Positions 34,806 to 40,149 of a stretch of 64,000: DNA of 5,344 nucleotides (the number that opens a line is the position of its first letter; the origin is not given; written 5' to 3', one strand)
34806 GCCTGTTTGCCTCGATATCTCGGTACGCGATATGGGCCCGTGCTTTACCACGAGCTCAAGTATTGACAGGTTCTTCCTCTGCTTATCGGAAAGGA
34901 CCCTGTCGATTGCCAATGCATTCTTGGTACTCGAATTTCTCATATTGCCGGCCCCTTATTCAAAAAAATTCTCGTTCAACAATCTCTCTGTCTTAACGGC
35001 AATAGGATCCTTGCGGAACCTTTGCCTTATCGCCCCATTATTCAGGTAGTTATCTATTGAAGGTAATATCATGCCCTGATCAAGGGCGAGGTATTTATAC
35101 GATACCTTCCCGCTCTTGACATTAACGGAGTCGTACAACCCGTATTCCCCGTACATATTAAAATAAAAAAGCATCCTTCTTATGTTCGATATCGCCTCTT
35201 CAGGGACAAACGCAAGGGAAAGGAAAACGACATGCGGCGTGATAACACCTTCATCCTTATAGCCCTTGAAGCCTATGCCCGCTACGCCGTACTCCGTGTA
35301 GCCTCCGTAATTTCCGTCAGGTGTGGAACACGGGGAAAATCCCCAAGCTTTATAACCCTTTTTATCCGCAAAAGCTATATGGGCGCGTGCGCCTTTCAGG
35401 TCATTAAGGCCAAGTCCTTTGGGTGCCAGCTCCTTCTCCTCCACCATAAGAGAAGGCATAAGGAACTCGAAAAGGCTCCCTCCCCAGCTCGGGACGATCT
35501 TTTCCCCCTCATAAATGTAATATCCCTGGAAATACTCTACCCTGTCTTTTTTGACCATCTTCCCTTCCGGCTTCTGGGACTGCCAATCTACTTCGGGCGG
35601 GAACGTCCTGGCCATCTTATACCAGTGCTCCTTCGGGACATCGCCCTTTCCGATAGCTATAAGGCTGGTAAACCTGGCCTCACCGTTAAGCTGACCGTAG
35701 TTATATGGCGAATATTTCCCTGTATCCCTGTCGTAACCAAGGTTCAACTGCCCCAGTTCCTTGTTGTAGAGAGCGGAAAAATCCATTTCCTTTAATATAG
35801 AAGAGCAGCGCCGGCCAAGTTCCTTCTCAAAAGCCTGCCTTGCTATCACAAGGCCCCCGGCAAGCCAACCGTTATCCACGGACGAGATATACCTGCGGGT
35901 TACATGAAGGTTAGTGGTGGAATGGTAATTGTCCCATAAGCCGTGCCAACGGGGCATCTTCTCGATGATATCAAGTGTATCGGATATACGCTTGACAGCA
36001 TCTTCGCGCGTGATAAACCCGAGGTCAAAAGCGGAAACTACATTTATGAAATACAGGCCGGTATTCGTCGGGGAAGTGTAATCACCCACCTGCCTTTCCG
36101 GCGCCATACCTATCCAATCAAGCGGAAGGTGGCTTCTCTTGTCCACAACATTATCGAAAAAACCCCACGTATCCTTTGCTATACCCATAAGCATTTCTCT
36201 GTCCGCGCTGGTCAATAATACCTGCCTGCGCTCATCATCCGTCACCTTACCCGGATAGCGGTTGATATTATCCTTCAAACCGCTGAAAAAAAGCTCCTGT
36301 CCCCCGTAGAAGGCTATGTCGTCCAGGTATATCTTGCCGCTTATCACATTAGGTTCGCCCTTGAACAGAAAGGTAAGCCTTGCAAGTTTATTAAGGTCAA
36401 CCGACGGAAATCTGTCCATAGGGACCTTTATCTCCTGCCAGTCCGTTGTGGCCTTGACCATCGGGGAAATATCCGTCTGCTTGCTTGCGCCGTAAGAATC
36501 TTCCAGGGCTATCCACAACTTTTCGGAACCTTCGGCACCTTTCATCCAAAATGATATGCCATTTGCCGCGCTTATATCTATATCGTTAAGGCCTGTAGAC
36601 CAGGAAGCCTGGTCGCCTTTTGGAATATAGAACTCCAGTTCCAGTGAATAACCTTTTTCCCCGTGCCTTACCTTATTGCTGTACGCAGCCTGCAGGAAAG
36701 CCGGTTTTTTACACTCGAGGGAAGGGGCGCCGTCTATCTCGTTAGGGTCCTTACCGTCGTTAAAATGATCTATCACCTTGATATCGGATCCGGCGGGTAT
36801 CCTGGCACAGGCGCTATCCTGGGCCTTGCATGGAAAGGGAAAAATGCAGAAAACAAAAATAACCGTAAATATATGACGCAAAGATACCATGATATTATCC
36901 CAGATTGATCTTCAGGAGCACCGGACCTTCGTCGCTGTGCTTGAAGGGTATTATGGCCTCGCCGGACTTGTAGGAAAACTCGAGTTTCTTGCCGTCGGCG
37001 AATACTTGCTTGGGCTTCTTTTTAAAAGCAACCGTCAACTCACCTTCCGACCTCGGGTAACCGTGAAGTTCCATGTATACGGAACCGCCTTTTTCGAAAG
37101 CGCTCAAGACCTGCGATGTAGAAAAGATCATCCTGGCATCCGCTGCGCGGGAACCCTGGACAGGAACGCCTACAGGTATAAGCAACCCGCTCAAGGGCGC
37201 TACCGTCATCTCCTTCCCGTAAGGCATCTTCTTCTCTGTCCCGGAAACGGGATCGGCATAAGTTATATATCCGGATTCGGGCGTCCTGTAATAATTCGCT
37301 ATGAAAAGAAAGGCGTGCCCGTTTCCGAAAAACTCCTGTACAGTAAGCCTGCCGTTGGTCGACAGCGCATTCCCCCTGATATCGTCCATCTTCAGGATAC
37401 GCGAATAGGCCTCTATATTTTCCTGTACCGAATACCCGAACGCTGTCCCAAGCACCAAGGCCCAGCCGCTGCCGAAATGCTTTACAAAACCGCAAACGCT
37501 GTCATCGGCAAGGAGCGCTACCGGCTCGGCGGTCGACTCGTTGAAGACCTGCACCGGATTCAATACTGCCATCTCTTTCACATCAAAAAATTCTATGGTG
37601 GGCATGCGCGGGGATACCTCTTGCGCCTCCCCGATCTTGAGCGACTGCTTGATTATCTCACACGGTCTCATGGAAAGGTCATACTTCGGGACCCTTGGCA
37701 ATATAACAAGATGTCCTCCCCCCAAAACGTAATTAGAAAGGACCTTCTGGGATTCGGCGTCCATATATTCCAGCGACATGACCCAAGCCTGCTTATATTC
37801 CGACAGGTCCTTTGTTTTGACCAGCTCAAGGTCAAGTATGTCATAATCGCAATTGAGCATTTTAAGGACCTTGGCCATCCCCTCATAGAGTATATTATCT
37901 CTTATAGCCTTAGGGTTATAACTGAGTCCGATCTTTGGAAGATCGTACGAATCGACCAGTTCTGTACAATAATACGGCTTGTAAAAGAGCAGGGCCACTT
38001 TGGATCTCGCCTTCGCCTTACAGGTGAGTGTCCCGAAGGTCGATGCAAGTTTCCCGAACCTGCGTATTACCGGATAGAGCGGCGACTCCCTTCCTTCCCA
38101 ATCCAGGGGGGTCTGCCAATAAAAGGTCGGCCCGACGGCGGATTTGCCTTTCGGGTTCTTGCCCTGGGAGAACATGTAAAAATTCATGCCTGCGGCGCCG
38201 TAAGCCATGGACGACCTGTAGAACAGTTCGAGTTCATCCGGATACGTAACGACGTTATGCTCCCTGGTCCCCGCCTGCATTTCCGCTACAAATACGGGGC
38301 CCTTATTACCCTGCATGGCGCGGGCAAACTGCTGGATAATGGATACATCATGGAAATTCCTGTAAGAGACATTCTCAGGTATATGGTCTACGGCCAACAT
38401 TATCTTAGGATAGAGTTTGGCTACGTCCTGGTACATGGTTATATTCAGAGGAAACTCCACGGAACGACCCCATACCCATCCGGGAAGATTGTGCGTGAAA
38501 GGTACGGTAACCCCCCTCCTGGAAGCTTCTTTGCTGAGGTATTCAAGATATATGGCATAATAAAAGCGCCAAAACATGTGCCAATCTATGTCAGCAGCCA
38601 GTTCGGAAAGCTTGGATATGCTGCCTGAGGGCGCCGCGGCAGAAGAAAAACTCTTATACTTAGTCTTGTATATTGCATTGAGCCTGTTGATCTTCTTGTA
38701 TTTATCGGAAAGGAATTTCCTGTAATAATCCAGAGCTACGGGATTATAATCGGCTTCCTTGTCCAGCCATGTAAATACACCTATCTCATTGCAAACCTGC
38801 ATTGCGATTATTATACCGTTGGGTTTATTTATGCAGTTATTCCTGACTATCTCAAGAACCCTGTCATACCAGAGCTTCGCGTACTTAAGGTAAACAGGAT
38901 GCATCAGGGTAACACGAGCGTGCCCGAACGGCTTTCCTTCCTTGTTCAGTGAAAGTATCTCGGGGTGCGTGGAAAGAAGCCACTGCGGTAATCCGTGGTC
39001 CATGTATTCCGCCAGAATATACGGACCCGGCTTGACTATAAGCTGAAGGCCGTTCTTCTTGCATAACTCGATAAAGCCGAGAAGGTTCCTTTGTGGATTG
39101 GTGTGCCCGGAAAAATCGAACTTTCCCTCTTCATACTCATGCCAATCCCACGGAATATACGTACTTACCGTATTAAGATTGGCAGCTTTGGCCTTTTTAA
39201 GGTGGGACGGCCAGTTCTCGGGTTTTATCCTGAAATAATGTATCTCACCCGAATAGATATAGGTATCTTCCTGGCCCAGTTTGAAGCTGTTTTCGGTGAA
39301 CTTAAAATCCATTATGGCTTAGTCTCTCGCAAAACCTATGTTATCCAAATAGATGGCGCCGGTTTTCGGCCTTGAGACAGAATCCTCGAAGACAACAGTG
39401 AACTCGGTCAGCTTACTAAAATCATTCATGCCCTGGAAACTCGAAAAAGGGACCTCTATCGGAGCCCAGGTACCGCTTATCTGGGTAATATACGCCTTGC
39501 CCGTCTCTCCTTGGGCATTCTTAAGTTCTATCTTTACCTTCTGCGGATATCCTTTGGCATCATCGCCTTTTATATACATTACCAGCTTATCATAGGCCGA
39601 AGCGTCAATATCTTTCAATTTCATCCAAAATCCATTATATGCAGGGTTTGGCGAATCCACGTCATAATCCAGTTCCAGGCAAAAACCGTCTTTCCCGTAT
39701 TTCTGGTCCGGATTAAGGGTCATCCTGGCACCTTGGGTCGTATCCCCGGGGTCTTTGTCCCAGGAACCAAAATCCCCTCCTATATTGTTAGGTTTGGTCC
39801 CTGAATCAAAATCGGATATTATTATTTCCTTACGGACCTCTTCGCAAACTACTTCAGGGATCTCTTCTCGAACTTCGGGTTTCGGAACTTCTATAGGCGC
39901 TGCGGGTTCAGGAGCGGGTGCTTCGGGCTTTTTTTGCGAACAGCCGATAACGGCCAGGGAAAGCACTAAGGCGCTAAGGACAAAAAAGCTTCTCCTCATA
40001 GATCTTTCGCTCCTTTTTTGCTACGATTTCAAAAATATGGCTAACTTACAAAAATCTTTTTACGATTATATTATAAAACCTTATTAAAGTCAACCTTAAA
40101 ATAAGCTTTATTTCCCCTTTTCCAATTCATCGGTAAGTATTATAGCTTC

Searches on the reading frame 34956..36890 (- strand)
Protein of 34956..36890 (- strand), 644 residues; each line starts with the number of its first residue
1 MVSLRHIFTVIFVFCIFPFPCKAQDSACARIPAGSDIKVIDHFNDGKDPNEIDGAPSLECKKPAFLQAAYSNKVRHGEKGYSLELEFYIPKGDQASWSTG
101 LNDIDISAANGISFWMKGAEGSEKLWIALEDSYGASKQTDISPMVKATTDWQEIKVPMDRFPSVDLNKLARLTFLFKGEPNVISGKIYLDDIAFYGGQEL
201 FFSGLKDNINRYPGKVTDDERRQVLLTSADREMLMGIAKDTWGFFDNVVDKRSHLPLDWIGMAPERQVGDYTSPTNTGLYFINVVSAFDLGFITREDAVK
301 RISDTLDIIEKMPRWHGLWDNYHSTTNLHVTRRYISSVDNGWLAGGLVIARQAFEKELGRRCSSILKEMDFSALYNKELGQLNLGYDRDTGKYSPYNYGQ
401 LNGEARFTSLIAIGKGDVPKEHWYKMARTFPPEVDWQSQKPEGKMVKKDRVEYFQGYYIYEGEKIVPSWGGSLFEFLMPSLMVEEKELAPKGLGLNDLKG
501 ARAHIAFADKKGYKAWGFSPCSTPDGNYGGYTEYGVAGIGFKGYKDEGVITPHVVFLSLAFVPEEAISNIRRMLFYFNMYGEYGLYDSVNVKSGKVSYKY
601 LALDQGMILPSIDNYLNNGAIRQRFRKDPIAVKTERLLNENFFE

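Call 64: search_protein_families(library=pfam, proteins=[window:34956-36890:-], max_evalue=0.00001)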
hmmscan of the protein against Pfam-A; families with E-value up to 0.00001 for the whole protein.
window:34956-36890:- (644 aa): 2 families
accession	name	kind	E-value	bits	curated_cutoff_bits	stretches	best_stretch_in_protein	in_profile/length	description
PF10091.15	Glycoamylase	-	4.4e-23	82.4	27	1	459-628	42-220/221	Putative glucoamylase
PF21582.3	CBM30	-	2.1e-06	28.2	27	1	102-165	67-138/170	Carbohydrate binding domain 30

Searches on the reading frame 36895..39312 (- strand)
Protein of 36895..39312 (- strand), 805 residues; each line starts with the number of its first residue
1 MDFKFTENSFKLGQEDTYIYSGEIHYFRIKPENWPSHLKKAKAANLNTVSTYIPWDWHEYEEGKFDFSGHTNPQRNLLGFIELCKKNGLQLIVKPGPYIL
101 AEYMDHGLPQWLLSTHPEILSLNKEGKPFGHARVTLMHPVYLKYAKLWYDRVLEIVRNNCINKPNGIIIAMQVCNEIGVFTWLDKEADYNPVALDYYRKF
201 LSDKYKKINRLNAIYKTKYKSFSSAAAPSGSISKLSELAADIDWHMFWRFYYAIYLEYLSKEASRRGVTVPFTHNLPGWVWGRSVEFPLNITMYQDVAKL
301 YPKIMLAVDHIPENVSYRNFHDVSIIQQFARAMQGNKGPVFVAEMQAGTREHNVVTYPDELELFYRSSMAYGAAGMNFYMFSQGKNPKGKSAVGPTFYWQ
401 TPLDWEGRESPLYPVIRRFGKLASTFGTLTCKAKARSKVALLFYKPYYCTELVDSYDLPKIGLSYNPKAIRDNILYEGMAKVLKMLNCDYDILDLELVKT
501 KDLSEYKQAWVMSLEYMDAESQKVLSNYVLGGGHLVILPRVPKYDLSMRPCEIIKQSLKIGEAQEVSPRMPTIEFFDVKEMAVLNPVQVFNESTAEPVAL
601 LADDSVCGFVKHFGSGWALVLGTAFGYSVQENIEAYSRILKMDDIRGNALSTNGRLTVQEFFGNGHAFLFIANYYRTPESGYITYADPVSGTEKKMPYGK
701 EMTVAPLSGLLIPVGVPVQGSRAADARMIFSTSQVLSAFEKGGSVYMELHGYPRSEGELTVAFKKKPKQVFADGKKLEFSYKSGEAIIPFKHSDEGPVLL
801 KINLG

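Call 64: search_protein_families(library=pfam, proteins=[window:36895-39312:-], max_evalue=0.00001)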
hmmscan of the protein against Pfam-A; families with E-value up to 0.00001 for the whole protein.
window:36895-39312:- (805 aa): 3 families
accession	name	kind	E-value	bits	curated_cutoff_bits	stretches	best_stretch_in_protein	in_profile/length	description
PF01301.25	Glyco_hydro_35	-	2.3e-38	133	27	1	12-209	4-179/319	Glycosyl hydrolases family 35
PF22369.2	GLMA_2nd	-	1.1e-29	103.3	27.7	1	468-592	11-133/138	GLMA-like, second domain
PF02449.21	Glyco_hydro_42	-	2.1e-27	96.9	21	1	30-389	8-345/376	Beta-galactosidase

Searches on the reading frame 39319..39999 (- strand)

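Call 64: search_protein_families(library=pfam, proteins=[window:39319-39999:-], max_evalue=0.00001)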
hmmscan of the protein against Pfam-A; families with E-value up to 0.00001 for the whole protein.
window:39319-39999:- (226 aa): 1 family
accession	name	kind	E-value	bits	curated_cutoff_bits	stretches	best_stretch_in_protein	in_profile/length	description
PF03425.19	CBM_11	-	2.3e-06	28.2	27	1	87-193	33-140/182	Carbohydrate binding domain (family 11)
